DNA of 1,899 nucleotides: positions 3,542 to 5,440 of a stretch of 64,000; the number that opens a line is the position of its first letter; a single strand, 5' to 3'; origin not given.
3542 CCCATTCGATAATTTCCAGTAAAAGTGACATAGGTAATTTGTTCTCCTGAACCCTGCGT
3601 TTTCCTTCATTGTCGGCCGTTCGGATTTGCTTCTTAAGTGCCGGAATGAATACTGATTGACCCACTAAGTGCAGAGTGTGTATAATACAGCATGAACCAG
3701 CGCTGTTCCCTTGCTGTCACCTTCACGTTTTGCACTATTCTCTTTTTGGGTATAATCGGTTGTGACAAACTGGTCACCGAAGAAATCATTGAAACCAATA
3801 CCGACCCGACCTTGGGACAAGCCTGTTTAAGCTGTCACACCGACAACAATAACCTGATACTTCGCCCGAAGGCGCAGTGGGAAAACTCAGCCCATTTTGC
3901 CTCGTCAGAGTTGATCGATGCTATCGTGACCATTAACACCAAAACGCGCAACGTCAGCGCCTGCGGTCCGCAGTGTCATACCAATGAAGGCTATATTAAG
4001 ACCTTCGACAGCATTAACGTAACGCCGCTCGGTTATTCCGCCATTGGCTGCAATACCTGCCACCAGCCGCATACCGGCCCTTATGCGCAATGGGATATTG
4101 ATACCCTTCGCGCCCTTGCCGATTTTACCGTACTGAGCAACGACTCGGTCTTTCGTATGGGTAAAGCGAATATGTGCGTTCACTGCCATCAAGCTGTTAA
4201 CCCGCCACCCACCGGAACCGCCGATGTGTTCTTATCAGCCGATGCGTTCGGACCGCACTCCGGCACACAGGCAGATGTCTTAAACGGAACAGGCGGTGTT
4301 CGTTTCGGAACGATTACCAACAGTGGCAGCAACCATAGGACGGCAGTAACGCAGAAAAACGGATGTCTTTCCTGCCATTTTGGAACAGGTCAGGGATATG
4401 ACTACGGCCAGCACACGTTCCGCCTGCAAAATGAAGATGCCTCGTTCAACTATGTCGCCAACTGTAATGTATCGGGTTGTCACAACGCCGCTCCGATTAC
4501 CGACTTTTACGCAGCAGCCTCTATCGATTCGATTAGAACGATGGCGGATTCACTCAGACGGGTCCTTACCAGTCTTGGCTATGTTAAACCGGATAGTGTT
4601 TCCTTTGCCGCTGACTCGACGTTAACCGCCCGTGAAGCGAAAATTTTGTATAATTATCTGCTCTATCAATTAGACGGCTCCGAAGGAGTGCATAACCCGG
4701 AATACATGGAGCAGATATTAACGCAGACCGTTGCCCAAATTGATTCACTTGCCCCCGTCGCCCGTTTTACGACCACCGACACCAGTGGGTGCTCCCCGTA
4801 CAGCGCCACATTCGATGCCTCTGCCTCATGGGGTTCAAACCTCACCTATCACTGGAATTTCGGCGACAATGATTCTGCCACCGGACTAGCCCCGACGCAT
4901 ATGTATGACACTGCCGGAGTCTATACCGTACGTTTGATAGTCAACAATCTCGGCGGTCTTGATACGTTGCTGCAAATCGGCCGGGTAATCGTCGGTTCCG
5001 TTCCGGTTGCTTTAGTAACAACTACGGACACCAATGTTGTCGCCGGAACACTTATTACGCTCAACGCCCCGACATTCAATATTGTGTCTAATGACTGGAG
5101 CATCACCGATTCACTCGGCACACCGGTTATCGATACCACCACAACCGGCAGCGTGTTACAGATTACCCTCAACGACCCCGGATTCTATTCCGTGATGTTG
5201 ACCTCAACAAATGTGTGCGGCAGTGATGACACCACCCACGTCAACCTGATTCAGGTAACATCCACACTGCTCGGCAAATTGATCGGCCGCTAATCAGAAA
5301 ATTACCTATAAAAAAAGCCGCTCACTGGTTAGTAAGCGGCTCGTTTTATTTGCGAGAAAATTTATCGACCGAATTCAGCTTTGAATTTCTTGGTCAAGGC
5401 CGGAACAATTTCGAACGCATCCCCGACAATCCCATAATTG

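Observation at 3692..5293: Extracellular multihaem cytochrome c lipoprotein with non-canonical haem motifs and a PKD domain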

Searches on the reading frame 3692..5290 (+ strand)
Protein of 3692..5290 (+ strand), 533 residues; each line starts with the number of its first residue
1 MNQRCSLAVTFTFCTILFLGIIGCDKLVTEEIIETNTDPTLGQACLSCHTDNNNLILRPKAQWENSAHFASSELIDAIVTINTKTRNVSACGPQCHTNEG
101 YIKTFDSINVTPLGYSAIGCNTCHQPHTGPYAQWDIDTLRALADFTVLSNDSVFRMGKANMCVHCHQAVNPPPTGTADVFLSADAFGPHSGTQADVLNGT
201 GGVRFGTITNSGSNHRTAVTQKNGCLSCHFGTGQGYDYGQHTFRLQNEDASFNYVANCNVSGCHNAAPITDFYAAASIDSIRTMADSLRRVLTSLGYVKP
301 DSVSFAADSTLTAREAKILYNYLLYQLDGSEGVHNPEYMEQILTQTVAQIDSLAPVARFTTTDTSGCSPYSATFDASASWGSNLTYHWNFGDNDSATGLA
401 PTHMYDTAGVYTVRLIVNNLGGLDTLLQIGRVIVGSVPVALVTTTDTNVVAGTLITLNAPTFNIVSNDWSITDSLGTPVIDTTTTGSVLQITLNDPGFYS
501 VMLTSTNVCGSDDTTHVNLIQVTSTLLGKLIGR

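Call 4: search_protein_families(library=pfam, proteins=[window:3692-5290:+], max_evalue=1)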
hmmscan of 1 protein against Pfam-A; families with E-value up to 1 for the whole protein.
window:3692-5290:+ (533 aa): 9 families
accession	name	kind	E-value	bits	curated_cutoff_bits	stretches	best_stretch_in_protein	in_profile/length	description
PF18911.6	PKD_4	-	6.4e-22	77.8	27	2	354-425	3-76/85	PKD domain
PF00801.26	PKD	-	3.2e-12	46.7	23.5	2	365-424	10-72/80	PKD domain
PF22113.1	Mtrc-MtrF_II-IV_dom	-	4.7e-05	23.4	30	1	37-170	24-131/176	Outer membrane cytochrome MtrC/MtrF-like, domains II/IV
PF13435.11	Cytochrome_C554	-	0.00064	21.1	20.8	1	44-124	1-83/84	Cytochrome c554 and c-prime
PF09699.15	Paired_CXXCH_1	-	0.0075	16.4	20.6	1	119-132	8-21/41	Doubled CXXCH motif (Paired_CXXCH_1)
PF14537.11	Cytochrom_c3_2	-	0.009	16.9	25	0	218-265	22-65/79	Cytochrome c3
PF14522.11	Cytochrome_C7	-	0.0099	16.1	24.8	0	41-125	12-67/67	Cytochrome c7 and related cytochrome c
PF09771.14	Tmemb_18A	-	0.052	14.4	29.9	1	9-60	66-117/118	Transmembrane protein 188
PF09646.16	Gp37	-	0.2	11.9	27.3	1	66-131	39-104/143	Gp37 protein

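Call 5: search_protein_families(library=ncbifam, proteins=[window:3692-5290:+], max_evalue=1)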
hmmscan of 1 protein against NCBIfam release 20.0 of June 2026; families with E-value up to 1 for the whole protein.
window:3692-5290:+ (533 aa): 8 families
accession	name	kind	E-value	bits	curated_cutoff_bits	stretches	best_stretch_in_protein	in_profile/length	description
TIGR03153.1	cytochr_NrfH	equivalog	0.00026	21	134.2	2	44-125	54-134/138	cytochrome c nitrite reductase small subunit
NF058578.1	CPR_pilus_PamR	equivalog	0.00063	18.7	300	1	366-447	177-252/297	pilus system RbmA-like protein PamR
NF041198.1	UshA_like_PCGU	equivalog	0.0038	15.9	275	1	43-167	409-509/519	UshA-like (seleno)protein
TIGR03508.1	decahem_SO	subfamily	0.0084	15.6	192.2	1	39-167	67-175/258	DmsE family decaheme c-type cytochrome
TIGR04183.1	Por_Secre_tail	domain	0.054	13.5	23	1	452-507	8-62/72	T9SS type A sorting domain-containing protein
NF038038.1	cytoc_DsrJ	equivalog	0.27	11.5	100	0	131-168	62-99/121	sulfate reduction electron transfer complex DsrMKJOP subunit DsrJ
NF045713.1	CxxCH_16_HmcA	equivalog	0.36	9.4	400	1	35-169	126-236/541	sulfate respiration complex hexadecaheme cytochrome HmcA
TIGR01905.1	paired_CXXCH_1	subfamily_domain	0.42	10.6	25.2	1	119-130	8-19/41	doubled CXXCH domain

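Call 6: find_homologous_proteins(query=window:3692-5290:+)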
Query window:3692-5290:+ (533 aa): 80 proteins with E <= 0.001 among 8000 candidates.
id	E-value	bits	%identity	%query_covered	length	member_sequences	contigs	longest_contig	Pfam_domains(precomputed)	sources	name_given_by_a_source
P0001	0.0e+0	1217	100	100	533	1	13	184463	PF00801.27,PF18911.7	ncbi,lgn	-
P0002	1.3e-276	936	76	100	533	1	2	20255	PF00801.27,PF18911.7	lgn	-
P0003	1.2e-127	445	42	96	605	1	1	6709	PF00801.27,PF18911.7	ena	-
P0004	1.8e-125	438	44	95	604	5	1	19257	PF00801.27,PF18911.7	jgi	-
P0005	1.6e-124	434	42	96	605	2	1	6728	PF00801.27,PF18911.7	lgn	-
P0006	1.3e-122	428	39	98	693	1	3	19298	PF00801.27,PF18911.7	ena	-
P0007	3.0e-122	427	46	79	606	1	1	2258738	PF00801.27,PF18911.7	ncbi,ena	-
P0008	4.6e-122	426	40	98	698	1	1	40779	PF00801.27,PF18911.7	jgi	jgi:PKD repeat protein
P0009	1.0e-121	425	41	97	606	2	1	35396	PF00801.27,PF18911.7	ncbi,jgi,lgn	jgi:PKD repeat protein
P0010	1.1e-121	425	45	79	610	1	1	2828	PF00801.27,PF18911.7,PF22113.2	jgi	jgi:PKD repeat protein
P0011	1.1e-121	425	43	98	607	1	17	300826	PF00801.27,PF18911.7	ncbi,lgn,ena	-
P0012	1.1e-120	422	47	80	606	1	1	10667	PF00801.27,PF18911.7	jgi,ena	-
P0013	2.4e-120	421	42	98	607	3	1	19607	PF00801.27,PF18911.7,PF22113.2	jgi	-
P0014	4.6e-120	420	41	96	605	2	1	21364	PF16820.12,PF00801.27,PF18911.7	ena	-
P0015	8.2e-120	419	41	94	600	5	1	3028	PF00801.27,PF18981.7,PF18911.7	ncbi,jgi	ncbi:MAG: PKD domain-containing protein [Candidatus Zixiibacteriota bacterium]|jgi:PKD repeat protei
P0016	3.8e-114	400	44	84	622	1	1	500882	PF00801.27,PF18911.7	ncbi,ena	-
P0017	3.8e-113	397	41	96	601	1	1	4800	PF00801.27,PF18911.7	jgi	jgi:PKD repeat protein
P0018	6.9e-110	386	41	95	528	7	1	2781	PF00801.27,PF18911.7,PF22113.2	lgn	-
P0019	2.1e-109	385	43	92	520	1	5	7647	PF00801.27,PF18911.7,PF22113.2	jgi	jgi:PKD repeat protein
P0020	4.4e-105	370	41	92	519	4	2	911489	PF00801.27,PF18911.7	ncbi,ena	-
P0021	3.4e-103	364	41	93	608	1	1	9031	PF00801.27,PF18911.7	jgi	jgi:PKD repeat protein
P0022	4.2e-101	357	41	93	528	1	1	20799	PF00801.27,PF18911.7,PF22113.2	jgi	jgi:hypothetical protein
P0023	6.7e-101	357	43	83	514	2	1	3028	PF00801.27,PF18911.7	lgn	-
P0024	4.4e-100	354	41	94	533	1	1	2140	PF00801.27,PF18911.7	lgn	-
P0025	1.3e-97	346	39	96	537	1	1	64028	PF00801.27,PF18911.7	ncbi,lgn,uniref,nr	ncbi:hypothetical protein C3F09_02300 [candidate division GN15 bacterium]|uniref:PKD domain-containi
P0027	4.2e-95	337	39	85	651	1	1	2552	PF00801.27,PF18911.7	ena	-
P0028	2.5e-94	335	38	95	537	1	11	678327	PF00801.27,PF18911.7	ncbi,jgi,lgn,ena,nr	ncbi:MAG: PKD domain-containing protein [candidate division Zixibacteria bacterium]|nr:PKD domain-co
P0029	4.1e-94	334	38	95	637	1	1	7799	PF00801.27,PF18911.7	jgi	jgi:PKD repeat protein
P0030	2.8e-93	331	39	94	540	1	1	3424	PF00801.27,PF18911.7,PF22113.2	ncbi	-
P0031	3.6e-93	331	38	94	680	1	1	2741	PF00801.27,PF18911.7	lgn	-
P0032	6.5e-93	330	38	92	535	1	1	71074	PF00801.27,PF18911.7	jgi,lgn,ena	-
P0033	1.8e-92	329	39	93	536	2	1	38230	PF00801.27,PF18911.7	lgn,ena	-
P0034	3.0e-92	328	39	97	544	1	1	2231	PF00801.27,PF18911.7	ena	-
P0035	7.9e-92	327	39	87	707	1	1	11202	PF00801.27,PF18911.7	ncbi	-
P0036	2.2e-91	325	38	98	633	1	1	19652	PF00801.27,PF18911.7,PF22113.2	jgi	jgi:PKD repeat protein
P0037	4.3e-91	324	39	97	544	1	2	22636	PF00801.27,PF18911.7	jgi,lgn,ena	jgi:PKD repeat protein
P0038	1.6e-90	322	38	97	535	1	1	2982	PF00801.27,PF18911.7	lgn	-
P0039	3.7e-90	321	37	99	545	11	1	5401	PF00801.27,PF18911.7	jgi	jgi:PKD repeat protein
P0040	2.0e-89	319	37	95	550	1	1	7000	PF00801.27,PF18911.7,PF22113.2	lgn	-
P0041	2.5e-89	318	40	82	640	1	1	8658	PF00801.27,PF18911.7,PF22113.2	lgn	-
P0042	3.5e-88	315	38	95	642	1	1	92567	PF00801.27,PF18911.7,PF22113.2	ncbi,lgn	-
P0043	3.6e-88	315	39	94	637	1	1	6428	PF00801.27,PF18911.7,PF22113.2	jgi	jgi:PKD repeat protein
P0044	4.8e-88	314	37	96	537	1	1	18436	PF00801.27,PF18911.7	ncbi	-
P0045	3.6e-87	311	41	78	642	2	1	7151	PF00801.27,PF18911.7,PF22113.2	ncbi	-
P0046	4.3e-86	308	36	99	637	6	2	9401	PF00801.27,PF18911.7,PF22113.2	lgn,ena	-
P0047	7.5e-84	300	38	91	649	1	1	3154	PF00801.27,PF18911.7,PF22113.2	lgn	-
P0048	6.8e-81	291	43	63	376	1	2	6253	PF22113.2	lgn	-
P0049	1.4e-80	290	36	98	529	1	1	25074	PF00801.27,PF02335.21,PF18911.7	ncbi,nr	ncbi:MAG: PKD domain-containing protein [bacterium]|nr:PKD domain-containing protein [bacterium]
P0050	1.6e-80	289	39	74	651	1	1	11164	PF00801.27,PF18911.7,PF22113.2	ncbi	-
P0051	1.5e-74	270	39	71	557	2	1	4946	PF00801.27,PF18911.7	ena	-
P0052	1.0e-72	264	35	94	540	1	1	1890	PF00801.27,PF18911.7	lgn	-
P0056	3.3e-40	156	33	62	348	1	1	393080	PF14537.12,PF02335.21,PF14522.12,PF22113.2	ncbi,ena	-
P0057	1.9e-38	150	33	66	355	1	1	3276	PF02335.21,PF14522.12,PF22113.2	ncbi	-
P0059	5.1e-28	116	40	12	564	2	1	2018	PF22352.3,PF00801.27,PF18962.8,PF08329.17,PF18911.7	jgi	-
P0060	8.3e-24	102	29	58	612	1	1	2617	PF14537.12,PF13435.12,PF14522.12,PF22113.2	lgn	-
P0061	4.1e-20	90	29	32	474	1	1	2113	PF00801.27,PF18911.7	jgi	jgi:PKD repeat protein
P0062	4.7e-16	77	33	17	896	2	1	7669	PF00801.27,PF13585.13,PF18911.7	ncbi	ncbi:MAG: PKD domain-containing protein, partial [Bacteroidia bacterium]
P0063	5.8e-15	73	30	18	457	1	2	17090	PF22352.3,PF00801.27,PF18981.7,PF02369.23,PF16403.12,PF09134.17,PF16967.12,PF18911.7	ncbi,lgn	-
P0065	1.0e-12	66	31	33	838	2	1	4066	PF00801.27,PF18911.7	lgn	-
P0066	3.4e-12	64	32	29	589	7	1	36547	PF00801.27,PF18981.7,PF17170.11,PF02393.22,PF24684.2,PF01436.28,PF25021.2,PF08450.19,PF18911.7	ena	-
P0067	6.6e-12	63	31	27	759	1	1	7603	PF24996.1,PF00801.27,PF24681.2,PF13415.13,PF24981.2,PF01344.32,PF18911.7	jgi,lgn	-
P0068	2.2e-11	61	28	28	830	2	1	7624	PF00801.27,PF08329.17,PF18911.7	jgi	jgi:PKD repeat protein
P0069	3.0e-9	54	41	14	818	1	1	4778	PF07495.20,PF15418.13,PF22352.3,PF00801.27,PF17963.8,PF16403.12,PF08329.17,PF16967.12,PF18911.7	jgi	jgi:PKD repeat protein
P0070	1.2e-8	52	42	16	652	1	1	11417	PF00801.27,PF24517.3,PF18911.7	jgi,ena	-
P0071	3.5e-8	51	27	29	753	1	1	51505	PF00801.27,PF18962.8,PF18911.7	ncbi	-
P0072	6.1e-8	50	45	7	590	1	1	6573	PF22352.3,PF00801.27,PF18911.7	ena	-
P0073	2.8e-7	48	37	9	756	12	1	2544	PF22352.3,PF00801.27,PF18911.7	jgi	jgi:PKD repeat protein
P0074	7.5e-6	43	29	18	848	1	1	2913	PF22352.3,PF00801.27,PF18981.7,PF07995.18,PF18911.7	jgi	jgi:glucose/arabinose dehydrogenase/PKD repeat protein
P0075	1.7e-5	42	37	14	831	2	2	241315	PF00801.27,PF18911.7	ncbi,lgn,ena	-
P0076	2.0e-5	41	40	15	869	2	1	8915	PF00801.27,PF18962.8,PF18911.7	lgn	-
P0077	6.6e-5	40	38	18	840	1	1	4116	PF22352.3,PF00801.27,PF02225.28,PF04151.22,PF00082.28,PF18911.7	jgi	-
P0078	9.7e-5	39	40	16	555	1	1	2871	PF22352.3,PF00801.27,PF01731.27,PF13449.13,PF24684.2,PF01436.28,PF25021.2,PF06739.18,PF00353.26,PF08450.19,PF18911.7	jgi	-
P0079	2.8e-4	38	38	16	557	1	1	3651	PF22352.3,PF00801.27,PF01731.27,PF24684.2,PF01436.28,PF25021.2,PF06739.18,PF00353.26,PF08450.19,PF18911.7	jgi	jgi:hypothetical protein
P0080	5.6e-4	37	36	12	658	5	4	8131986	PF00801.27,PF13585.13,PF18483.9,PF00139.27,PF18911.7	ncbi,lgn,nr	ncbi:PKD domain-containing protein [Chitinophaga sp. 180180018-2]|nr:PKD domain-containing protein [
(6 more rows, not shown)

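Call 7: search_solved_structures(query=window:3692-5290:+, max_evalue=1, show_alignments=2)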
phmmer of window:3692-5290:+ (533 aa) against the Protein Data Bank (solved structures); distinct sequences matched with E-value up to 1: 15.
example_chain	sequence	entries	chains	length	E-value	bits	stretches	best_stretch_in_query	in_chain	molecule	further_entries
4l9d_A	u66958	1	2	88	1.4e-07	33.7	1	350-428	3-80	Protease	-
9lqj_A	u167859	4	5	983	2.1e-07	33.1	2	381-422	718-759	Collagenase ColH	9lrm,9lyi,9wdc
9lrk_A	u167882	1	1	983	2.1e-07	33.1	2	381-422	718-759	Collagenase ColH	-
1l0q_A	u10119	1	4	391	4.9e-07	31.9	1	352-436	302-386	Surface layer protein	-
2kzw_A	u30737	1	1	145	4.4e-06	28.8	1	350-425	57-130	Uncharacterized protein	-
6aem_A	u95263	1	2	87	8.7e-06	27.8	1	350-426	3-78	PKD domain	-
4u6t_A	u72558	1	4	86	7.4e-05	24.7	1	381-421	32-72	ColH protein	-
4u7k_A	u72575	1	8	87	7.6e-05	24.7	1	381-421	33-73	ColH protein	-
4aqo_A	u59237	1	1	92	0.00019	23.3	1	352-420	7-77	COLLAGENASE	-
4jrw_A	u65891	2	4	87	0.00035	22.5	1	354-420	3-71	Collagenase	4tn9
2y72_A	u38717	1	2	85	0.0022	19.9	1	374-420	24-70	COLLAGENASE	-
2y3u_A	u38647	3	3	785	0.003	19.4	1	336-419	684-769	COLLAGENASE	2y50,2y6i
2c26_A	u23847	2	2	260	0.007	18.2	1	352-423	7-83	ENDOGLUCANASE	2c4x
4jgu_A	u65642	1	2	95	0.011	17.6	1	381-422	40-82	ColH protein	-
4o6y_A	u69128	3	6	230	0.27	13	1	378-447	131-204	Probable transmembrane ascorbate ferrireductase 2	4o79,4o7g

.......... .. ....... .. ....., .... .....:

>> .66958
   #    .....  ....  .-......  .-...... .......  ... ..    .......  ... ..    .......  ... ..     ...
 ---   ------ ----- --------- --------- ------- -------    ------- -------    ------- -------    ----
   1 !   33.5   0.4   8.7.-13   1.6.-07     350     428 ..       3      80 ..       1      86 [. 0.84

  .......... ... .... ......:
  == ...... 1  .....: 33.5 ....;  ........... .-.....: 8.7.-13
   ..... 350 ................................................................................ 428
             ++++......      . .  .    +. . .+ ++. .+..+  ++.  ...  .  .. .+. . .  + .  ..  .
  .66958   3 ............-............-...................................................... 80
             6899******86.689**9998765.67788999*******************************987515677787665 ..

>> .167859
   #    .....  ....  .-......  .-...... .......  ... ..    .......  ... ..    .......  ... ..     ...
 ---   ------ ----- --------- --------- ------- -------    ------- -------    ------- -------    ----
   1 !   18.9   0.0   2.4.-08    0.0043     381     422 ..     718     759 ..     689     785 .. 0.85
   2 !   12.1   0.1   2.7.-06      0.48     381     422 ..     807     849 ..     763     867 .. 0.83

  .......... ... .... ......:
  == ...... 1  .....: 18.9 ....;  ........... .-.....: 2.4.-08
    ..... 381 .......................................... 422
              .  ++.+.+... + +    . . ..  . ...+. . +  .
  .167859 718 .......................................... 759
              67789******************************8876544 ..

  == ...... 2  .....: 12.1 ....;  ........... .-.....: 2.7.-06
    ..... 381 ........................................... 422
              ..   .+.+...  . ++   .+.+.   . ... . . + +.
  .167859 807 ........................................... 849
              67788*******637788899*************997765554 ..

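Call 14: find_encoding_contigs(protein=P0001, flank=10000, max_places=3)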
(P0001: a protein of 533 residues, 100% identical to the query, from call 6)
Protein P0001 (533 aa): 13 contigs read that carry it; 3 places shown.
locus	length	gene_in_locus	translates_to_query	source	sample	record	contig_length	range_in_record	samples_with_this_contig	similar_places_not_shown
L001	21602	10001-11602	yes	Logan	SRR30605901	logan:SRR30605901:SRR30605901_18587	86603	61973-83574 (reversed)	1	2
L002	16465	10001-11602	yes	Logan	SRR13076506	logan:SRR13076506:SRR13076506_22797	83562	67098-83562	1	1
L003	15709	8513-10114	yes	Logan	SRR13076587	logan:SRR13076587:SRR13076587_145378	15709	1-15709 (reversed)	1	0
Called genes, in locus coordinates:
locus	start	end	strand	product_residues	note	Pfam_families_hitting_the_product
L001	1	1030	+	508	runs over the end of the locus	PF01520:Amidase_3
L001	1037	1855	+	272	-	PF01177:Asp_Glu_race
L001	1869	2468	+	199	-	PF01725:Ham1p_like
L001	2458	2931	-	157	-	PF00583:Acetyltransf_1, PF13673:Acetyltransf_10 (weak), PF13508:Acetyltransf_7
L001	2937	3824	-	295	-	-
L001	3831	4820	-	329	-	-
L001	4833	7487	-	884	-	PF07494:Reg_prop (faint), PF25852:DUF6242_C (faint), PF13860:FlgD_ig (weak)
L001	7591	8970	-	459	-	-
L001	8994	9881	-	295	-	PF13421:Band_7_1, PF01145:Band_7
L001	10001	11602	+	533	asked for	PF00801:PKD, PF18911:PKD_4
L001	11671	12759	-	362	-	PF01012:ETF, PF00766:ETF_alpha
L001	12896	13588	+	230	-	PF16697:Yop-YscD_cpl, PF00498:FHA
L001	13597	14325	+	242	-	PF00149:Metallophos, PF12850:Metallophos_2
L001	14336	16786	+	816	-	PF05226:CHASE2, PF00069:Pkinase, PF07714:PK_Tyr_Ser-Thr, PF03109:ABC1 (weak)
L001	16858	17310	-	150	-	-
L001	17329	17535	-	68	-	PF02416:TatA_B_E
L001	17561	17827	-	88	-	PF14209:DUF4321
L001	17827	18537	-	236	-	PF07685:GATase_3, PF13507:GATase_5, PF01965:DJ-1_PfpI (weak)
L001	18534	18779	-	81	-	PF02700:PurS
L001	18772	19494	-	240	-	PF01066:CDP-OH_P_transf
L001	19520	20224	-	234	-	PF02666:PS_Dcarbxylase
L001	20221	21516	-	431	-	PF00206:Lyase_1, PF10397:ADSL_C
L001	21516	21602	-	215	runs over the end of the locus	PF00923:TAL_FSA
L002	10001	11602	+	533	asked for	PF00801:PKD, PF18911:PKD_4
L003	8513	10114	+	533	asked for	PF00801:PKD, PF18911:PKD_4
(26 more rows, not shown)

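Call 15: find_encoding_contigs(protein=P0007, flank=8000, max_places=1)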
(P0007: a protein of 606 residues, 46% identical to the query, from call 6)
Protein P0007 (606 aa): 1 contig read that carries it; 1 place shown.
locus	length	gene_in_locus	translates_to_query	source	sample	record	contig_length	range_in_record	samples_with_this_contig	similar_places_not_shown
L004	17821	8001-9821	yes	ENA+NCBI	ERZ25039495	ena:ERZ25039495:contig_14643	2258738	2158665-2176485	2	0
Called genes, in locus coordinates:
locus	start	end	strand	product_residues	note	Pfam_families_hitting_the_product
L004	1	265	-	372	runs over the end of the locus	PF00180:Iso_dh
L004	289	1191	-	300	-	-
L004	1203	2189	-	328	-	-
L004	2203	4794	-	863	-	PF02012:BNR (faint), PF13860:FlgD_ig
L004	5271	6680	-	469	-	-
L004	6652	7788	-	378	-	PF13421:Band_7_1, PF01145:Band_7, PF17032:Zn_ribbon_15 (faint), PF12773:DZR, PF13248:Zn_ribbon_3 (faint), PF18912:DZR_2 (faint), PF24460:DUF7575 (weak), PF13240:Zn_Ribbon_1 (weak)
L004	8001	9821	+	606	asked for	PF18911:PKD_4, PF00801:PKD, PF18911:PKD_4, PF00801:PKD, PF18911:PKD_4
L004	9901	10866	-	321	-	PF01012:ETF, PF00766:ETF_alpha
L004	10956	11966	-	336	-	PF01207:Dus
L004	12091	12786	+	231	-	PF16697:Yop-YscD_cpl, PF00498:FHA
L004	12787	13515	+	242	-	PF00149:Metallophos, PF12850:Metallophos_2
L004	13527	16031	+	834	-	PF05226:CHASE2, PF00069:Pkinase, PF07714:PK_Tyr_Ser-Thr, PF03109:ABC1 (weak)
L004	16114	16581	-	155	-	-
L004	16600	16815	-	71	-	PF02416:TatA_B_E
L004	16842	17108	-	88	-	-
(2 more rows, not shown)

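Call 16: find_encoding_contigs(protein=P0020, flank=8000, max_places=1)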
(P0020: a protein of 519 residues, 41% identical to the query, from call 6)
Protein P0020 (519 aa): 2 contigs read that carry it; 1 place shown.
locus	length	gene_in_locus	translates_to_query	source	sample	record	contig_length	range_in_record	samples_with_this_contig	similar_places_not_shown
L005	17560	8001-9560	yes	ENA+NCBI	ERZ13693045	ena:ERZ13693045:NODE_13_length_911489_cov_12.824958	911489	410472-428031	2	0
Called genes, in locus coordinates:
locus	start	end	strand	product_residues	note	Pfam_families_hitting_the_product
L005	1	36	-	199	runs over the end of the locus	PF01558:POR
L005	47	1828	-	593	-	PF01855:POR_N, PF12837:Fer4_6 (faint), PF02775:TPP_enzyme_C, PF12797:Fer4_2 (faint), PF12838:Fer4_7 (weak), PF13237:Fer4_10 (faint), PF14697:Fer4_21 (weak), PF00037:Fer4 (weak)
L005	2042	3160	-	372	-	PF00180:Iso_dh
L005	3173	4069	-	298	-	PF19572:PorV (weak), PF11751:PorP_SprF (faint), PF13505:OMP_b-brl (faint)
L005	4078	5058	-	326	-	-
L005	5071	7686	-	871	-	PF15902:Sortilin-Vps10 (faint)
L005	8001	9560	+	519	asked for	PF18911:PKD_4, PF00801:PKD (weak), PF18911:PKD_4, PF00801:PKD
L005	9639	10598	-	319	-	PF01012:ETF, PF00766:ETF_alpha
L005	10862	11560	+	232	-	PF16697:Yop-YscD_cpl, PF00498:FHA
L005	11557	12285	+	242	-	PF00149:Metallophos, PF12850:Metallophos_2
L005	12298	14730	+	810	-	PF05226:CHASE2, PF00069:Pkinase, PF07714:PK_Tyr_Ser-Thr, PF03109:ABC1 (weak)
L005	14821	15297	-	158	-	-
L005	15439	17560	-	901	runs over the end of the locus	PF00675:Peptidase_M16, PF05193:Peptidase_M16_C, PF00675:Peptidase_M16, PF05193:Peptidase_M16_C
